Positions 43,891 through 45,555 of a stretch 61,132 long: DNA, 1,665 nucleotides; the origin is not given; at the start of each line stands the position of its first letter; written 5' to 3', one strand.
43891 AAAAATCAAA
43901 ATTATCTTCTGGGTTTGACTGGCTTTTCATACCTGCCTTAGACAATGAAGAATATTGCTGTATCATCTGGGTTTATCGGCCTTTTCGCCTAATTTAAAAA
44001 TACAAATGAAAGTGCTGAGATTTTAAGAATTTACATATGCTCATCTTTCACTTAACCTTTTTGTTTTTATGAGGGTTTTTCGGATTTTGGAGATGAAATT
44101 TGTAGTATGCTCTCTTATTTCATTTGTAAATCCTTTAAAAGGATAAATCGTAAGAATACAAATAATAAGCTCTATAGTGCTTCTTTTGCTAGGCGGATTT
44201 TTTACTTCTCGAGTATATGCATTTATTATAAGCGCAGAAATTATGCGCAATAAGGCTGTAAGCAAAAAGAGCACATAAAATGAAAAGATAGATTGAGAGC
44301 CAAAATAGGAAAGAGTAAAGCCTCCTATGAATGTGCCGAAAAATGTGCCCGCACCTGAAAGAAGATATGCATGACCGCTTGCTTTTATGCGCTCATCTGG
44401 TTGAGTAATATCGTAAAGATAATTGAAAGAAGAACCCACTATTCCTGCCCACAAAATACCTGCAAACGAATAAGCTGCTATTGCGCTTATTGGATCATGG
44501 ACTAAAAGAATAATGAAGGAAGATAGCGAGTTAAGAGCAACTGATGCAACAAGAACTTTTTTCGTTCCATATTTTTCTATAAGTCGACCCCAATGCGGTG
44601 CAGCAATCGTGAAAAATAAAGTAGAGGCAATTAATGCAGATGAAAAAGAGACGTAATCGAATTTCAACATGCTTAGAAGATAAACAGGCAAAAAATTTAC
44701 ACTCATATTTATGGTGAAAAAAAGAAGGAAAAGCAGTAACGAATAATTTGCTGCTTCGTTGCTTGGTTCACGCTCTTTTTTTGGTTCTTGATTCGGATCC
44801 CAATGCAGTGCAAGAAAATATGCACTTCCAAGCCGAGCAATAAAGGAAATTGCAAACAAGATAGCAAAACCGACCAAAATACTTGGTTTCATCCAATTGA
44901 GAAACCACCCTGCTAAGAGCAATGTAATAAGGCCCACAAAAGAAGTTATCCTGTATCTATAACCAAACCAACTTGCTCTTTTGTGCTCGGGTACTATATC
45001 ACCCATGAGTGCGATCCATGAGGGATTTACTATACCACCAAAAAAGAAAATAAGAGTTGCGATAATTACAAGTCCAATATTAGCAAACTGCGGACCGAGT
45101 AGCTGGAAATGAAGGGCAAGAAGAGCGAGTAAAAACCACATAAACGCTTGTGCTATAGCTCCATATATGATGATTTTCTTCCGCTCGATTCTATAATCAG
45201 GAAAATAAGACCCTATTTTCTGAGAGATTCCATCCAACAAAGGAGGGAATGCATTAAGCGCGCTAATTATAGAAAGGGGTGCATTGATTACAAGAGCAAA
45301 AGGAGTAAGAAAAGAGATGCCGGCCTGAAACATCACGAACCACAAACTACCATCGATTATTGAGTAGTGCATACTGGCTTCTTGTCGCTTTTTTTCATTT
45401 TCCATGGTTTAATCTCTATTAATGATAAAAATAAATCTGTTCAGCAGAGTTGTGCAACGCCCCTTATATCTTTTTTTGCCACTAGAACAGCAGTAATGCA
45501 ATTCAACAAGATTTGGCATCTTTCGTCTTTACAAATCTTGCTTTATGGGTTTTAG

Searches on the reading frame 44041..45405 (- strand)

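Call 79: search_protein_families(library=pfam, proteins=[window:44041-45405:-], max_evalue=0.000001)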
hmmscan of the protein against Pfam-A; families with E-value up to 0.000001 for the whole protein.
window:44041-45405:- (454 aa): 1 family
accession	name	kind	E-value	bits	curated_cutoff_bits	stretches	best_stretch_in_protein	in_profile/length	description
PF07690.21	MFS_1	-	1.6e-31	109.9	33.4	2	223-408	3-187/347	Major Facilitator Superfamily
